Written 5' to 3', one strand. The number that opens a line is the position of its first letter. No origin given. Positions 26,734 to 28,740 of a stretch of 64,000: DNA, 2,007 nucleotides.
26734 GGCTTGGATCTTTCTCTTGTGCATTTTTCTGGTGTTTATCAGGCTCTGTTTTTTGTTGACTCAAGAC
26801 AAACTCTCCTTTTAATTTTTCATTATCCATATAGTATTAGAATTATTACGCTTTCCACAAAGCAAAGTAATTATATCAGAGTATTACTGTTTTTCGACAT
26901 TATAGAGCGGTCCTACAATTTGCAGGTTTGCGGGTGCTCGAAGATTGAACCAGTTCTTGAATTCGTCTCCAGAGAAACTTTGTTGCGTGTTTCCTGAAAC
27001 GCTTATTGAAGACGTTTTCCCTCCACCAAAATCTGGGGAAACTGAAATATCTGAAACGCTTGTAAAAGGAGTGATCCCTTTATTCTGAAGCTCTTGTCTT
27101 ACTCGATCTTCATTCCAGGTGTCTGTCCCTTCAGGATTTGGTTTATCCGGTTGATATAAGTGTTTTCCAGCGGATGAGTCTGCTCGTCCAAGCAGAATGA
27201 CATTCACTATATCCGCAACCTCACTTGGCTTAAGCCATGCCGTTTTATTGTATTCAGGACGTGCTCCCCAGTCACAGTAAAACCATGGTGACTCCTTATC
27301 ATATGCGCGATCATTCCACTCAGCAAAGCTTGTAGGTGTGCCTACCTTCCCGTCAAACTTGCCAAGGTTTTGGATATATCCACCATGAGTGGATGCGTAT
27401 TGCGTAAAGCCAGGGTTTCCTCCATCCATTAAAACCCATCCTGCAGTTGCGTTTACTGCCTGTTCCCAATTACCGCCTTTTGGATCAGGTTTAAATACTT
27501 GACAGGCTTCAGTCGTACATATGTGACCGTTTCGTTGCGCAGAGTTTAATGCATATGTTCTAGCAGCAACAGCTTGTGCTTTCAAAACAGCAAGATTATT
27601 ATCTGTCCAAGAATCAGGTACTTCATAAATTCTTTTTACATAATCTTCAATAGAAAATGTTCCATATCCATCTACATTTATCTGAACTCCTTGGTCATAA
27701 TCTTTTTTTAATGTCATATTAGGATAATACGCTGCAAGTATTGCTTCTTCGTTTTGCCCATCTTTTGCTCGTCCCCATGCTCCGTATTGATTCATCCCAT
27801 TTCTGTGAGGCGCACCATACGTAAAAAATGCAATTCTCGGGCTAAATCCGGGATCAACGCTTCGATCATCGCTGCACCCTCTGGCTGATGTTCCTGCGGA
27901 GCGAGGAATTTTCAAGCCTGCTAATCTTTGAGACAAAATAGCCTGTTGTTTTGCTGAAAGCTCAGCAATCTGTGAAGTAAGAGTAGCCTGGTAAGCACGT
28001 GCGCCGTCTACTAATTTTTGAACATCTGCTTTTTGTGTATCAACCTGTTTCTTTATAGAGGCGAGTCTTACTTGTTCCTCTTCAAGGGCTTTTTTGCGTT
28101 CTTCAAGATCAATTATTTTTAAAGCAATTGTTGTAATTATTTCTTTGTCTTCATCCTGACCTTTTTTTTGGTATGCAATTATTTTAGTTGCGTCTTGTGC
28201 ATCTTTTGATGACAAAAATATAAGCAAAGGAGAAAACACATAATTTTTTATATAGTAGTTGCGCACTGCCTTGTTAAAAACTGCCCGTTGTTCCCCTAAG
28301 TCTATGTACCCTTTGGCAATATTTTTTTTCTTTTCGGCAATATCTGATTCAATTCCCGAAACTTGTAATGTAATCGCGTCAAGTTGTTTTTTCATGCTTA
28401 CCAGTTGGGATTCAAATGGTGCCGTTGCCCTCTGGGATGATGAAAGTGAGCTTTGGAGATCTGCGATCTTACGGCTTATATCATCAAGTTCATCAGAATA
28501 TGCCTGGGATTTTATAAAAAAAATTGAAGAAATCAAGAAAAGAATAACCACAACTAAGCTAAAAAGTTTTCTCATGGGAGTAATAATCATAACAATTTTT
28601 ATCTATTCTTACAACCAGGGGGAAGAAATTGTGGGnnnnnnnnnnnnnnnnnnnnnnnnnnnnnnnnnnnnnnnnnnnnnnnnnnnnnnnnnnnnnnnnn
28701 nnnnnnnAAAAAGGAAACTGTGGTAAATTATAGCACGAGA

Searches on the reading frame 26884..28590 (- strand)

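Call 46: search_protein_families(library=pfam, proteins=[window:26884-28590:-], max_evalue=0.0001)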
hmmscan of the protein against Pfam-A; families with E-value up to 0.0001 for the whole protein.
window:26884-28590:- (568 aa): 1 family
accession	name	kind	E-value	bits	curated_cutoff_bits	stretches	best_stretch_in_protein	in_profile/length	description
PF08486.15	SpoIID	-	7.7e-14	52.5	23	1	312-388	11-96/97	Stage II sporulation protein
